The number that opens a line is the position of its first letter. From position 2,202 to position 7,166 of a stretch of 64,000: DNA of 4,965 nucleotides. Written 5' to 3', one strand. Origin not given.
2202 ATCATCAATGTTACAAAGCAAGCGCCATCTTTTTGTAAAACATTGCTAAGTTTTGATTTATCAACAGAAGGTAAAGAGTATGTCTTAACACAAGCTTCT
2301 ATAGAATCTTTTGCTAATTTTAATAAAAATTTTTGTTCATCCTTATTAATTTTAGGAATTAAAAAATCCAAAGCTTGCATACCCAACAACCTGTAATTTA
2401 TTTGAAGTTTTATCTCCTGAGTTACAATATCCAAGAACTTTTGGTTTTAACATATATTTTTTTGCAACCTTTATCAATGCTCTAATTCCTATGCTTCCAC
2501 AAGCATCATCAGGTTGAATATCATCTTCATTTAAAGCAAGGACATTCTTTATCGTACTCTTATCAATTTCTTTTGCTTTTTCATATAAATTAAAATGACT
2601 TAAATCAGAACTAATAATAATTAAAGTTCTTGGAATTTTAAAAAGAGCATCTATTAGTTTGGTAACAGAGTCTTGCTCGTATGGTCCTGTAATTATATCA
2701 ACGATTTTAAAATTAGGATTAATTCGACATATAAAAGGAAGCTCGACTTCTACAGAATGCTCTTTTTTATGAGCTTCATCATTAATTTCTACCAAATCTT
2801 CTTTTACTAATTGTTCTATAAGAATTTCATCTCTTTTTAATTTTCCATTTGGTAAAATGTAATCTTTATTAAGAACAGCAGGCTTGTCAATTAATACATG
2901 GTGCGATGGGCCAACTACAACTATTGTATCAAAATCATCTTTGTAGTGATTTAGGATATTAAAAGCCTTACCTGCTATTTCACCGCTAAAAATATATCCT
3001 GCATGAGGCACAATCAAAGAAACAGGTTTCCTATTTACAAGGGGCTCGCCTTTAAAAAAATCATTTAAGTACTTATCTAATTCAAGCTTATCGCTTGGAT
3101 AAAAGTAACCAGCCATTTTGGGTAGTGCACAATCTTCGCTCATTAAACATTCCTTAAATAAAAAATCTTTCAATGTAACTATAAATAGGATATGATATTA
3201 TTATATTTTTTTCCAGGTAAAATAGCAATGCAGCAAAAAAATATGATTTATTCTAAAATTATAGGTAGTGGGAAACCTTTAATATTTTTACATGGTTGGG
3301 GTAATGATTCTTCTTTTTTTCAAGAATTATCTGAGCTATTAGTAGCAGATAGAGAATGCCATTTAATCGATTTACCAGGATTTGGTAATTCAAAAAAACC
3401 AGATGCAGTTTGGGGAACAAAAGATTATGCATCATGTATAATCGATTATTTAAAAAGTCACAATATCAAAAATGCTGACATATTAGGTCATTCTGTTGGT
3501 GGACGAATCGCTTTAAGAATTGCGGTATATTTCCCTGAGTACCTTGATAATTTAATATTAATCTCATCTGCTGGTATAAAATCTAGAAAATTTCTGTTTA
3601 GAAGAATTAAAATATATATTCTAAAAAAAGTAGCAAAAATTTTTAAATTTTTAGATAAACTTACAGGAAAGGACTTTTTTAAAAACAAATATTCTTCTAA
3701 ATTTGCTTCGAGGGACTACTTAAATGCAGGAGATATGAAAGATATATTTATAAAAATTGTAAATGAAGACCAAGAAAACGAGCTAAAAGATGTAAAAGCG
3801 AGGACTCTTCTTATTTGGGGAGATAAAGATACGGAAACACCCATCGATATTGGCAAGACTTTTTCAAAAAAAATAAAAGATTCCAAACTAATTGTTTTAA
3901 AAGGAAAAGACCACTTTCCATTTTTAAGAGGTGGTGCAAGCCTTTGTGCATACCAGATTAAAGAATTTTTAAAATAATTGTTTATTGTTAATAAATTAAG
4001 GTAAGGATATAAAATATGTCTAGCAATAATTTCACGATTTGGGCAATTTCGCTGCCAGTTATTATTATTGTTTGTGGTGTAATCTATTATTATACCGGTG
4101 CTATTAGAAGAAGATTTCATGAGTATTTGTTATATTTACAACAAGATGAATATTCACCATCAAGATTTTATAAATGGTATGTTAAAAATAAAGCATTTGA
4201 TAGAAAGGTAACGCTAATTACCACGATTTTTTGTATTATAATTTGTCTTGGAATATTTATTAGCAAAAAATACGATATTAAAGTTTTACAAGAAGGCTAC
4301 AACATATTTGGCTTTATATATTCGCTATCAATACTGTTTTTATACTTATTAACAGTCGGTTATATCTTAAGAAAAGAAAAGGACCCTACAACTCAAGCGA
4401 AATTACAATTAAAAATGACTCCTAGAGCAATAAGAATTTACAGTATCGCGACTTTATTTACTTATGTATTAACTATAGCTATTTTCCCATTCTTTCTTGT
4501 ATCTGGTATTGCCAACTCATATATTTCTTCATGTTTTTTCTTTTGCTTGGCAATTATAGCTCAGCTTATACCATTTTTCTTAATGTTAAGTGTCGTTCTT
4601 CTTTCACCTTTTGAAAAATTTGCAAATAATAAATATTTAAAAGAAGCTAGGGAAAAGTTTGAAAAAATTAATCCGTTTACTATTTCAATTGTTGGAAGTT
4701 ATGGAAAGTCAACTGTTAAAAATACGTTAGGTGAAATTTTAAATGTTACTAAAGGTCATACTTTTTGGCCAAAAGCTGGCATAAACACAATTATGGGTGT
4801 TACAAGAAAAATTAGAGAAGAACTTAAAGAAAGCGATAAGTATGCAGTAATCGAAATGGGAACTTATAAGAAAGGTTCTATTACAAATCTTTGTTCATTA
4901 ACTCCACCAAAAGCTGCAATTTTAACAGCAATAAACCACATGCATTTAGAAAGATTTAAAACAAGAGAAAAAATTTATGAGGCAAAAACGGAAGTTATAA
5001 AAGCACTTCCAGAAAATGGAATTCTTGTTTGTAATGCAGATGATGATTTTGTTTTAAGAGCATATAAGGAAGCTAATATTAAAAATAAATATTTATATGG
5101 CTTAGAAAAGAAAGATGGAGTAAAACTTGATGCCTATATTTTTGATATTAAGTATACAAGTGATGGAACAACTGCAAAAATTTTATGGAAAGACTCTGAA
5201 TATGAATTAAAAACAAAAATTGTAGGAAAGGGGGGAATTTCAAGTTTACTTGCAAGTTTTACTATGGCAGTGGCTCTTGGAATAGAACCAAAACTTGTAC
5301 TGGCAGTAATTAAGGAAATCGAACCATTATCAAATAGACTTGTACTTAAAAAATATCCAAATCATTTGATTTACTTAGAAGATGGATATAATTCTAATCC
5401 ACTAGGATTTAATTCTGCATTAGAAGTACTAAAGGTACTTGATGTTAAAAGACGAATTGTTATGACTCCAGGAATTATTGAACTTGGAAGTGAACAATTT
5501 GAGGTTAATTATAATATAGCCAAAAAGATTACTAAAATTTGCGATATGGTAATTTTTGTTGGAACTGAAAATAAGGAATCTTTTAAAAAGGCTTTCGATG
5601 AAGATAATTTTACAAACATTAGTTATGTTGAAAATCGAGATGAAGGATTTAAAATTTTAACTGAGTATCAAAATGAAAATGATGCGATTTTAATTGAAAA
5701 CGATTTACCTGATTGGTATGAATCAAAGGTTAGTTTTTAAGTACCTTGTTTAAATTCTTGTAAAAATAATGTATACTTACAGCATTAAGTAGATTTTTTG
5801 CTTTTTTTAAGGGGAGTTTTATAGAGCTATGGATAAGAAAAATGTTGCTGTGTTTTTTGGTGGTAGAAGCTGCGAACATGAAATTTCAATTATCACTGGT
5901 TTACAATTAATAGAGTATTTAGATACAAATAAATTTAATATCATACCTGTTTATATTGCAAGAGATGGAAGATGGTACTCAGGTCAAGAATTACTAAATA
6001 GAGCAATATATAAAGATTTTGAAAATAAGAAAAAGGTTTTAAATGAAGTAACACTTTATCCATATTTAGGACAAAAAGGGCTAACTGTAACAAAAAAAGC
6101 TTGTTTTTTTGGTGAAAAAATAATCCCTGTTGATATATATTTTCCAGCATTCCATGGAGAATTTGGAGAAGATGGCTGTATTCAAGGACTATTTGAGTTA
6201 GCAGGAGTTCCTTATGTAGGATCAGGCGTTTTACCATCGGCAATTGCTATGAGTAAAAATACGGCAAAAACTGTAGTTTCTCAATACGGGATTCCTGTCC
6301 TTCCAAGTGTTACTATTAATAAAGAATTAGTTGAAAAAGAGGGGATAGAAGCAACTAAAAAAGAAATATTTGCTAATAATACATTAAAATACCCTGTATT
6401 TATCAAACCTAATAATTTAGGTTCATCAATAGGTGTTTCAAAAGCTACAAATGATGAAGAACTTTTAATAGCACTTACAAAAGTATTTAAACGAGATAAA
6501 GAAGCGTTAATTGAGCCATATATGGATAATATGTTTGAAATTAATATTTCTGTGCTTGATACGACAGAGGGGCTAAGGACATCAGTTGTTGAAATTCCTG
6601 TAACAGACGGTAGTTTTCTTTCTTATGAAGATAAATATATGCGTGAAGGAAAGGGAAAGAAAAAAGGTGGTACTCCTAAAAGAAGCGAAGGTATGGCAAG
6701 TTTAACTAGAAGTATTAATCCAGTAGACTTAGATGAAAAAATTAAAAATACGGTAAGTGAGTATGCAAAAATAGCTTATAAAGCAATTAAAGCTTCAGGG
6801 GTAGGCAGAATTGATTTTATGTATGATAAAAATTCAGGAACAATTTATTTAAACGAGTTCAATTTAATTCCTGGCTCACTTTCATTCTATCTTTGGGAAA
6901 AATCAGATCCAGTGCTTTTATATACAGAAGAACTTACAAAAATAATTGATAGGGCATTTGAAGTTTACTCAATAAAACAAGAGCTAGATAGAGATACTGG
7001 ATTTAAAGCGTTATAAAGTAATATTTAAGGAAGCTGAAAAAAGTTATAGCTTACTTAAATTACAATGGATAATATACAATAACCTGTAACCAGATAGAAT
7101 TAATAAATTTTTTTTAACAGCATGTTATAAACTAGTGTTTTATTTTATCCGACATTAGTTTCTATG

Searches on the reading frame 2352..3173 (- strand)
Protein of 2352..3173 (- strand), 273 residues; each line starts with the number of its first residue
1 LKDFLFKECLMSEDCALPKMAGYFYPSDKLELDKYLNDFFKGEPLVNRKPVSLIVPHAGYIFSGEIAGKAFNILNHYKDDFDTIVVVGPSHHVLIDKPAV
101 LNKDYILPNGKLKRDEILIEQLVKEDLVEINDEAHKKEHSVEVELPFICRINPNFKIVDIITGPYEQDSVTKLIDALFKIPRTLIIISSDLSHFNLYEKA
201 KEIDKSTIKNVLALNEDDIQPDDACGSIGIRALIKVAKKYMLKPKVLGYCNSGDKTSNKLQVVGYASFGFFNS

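Call 38: search_protein_families(library=pfam, max_evalue=0.0001, proteins=[window:2352-3173:-])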
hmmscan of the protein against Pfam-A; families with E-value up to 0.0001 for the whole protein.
window:2352-3173:- (273 aa): 1 family
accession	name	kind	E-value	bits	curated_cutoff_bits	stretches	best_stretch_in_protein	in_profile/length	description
PF01875.22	Memo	-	6.8e-49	166.9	27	1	18-267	2-267/269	Memo-like protein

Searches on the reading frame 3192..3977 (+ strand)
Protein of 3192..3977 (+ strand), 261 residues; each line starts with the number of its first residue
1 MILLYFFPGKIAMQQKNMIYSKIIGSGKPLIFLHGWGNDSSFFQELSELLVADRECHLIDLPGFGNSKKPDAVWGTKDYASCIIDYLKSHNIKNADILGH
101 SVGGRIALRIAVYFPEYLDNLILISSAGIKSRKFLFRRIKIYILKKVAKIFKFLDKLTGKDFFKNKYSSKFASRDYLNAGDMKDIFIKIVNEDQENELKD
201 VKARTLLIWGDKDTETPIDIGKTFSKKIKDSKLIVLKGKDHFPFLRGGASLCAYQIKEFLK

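Call 38: search_protein_families(library=pfam, max_evalue=0.0001, proteins=[window:3192-3977:+])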
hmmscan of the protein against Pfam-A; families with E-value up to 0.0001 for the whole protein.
window:3192-3977:+ (261 aa): 3 families
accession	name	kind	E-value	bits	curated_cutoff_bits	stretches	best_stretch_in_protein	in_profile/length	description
PF00561.26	Abhydrolase_1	-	7.4e-23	81.9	25.8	1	28-245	1-242/245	alpha/beta hydrolase fold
PF12697.13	Abhydrolase_6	-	9.9e-17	62.8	26.3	1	30-246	1-210/217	Alpha/beta hydrolase family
PF12146.15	Hydrolase_4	-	6e-13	49.1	27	1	30-241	7-232/239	Serine aminopeptidase, S33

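Call 86: find_encoding_contigs(protein=window:3192-3977:+, flank=10000, max_places=2)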
Protein window:3192-3977:+ (261 aa): 24 contigs read that carry it; 2 places shown.
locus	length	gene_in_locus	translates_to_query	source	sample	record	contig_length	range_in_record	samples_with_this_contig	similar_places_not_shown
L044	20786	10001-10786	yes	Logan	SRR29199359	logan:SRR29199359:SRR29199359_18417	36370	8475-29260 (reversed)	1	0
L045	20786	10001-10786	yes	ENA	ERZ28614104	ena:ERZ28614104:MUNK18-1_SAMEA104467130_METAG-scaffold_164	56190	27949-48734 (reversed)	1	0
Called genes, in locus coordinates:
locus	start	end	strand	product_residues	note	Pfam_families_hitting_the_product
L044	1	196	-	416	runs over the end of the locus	PF01740:STAS, PF13466:STAS_2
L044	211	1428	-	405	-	-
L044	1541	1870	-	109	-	-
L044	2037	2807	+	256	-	PF01312:Bac_export_2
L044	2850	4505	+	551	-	PF02518:HATPase_c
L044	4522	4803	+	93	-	PF01312:Bac_export_2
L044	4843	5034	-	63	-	-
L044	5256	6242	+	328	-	PF01073:3Beta_HSD, PF01370:Epimerase, PF02719:Polysacc_synt_2, PF04321:RmlD_sub_bind, PF05368:NmrA, PF16363:GDP_Man_Dehyd, PF07993:NAD_binding_4 (weak)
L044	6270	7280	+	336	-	PF04055:Radical_SAM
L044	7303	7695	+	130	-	PF06397:Desulfoferrod_N, PF01880:Desulfoferrodox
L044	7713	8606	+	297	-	-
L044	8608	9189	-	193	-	PF01871:AMMECR1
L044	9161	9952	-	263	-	PF01875:Memo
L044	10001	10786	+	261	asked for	PF00561:Abhydrolase_1, PF12146:Hydrolase_4, PF12697:Abhydrolase_6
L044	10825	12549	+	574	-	PF08245:Mur_ligase_M, PF02875:Mur_ligase_C (weak)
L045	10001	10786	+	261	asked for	PF00561:Abhydrolase_1, PF12146:Hydrolase_4, PF12697:Abhydrolase_6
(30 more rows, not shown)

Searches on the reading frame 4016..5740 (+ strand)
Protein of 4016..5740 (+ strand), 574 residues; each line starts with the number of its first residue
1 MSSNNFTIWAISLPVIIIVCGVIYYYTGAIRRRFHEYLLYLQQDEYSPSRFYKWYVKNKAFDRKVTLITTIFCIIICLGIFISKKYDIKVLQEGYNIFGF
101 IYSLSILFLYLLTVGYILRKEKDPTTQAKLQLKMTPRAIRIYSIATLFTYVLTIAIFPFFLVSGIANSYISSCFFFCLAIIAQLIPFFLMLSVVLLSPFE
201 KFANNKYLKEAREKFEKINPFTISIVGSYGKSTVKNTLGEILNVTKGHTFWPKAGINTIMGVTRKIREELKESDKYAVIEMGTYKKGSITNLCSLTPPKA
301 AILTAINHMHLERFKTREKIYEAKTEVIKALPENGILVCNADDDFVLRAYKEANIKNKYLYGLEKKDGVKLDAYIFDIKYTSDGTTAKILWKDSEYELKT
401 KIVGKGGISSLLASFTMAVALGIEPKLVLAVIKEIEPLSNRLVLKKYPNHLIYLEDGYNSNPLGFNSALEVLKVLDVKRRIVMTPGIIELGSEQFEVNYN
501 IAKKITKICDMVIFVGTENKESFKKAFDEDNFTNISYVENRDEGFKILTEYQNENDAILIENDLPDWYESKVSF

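Call 38: search_protein_families(library=pfam, max_evalue=0.0001, proteins=[window:4016-5740:+])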
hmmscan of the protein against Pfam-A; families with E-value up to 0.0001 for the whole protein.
window:4016-5740:+ (574 aa): 2 families
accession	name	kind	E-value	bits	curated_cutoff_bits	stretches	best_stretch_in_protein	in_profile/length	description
PF08245.18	Mur_ligase_M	-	2.5e-31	109.6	24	1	226-417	2-199/200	Mur ligase middle domain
PF02875.26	Mur_ligase_C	-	2.4e-06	28.8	28.4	1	444-560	5-123/127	Mur ligase, glutamate ligase domain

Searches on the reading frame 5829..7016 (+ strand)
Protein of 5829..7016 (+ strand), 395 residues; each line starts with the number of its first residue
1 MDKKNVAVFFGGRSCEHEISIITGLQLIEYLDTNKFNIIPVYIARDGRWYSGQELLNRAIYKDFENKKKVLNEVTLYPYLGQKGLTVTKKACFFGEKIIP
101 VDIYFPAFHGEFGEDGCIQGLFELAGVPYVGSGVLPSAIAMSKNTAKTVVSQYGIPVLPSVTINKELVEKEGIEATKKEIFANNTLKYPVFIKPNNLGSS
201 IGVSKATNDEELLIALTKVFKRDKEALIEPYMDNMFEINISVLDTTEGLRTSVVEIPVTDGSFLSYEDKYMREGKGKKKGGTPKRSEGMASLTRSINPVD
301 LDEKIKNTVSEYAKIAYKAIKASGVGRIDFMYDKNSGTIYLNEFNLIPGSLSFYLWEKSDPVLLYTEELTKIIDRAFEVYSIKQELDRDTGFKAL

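Call 38: search_protein_families(library=pfam, max_evalue=0.0001, proteins=[window:5829-7016:+])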
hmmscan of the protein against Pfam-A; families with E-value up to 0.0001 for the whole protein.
window:5829-7016:+ (395 aa): 3 families
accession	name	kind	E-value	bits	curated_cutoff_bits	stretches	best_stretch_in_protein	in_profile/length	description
PF07478.18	Dala_Dala_lig_C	-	1.5e-36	126.3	24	1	150-353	2-181/204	D-ala D-ala ligase C-terminus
PF01820.27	Dala_Dala_lig_N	-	1.6e-32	113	34.6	1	5-132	1-121/121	D-ala D-ala ligase N-terminus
PF02786.22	CPSase_L_D2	-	2.8e-06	27.4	19.8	0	143-248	2-105/211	Carbamoyl-phosphate synthase L chain, ATP binding domain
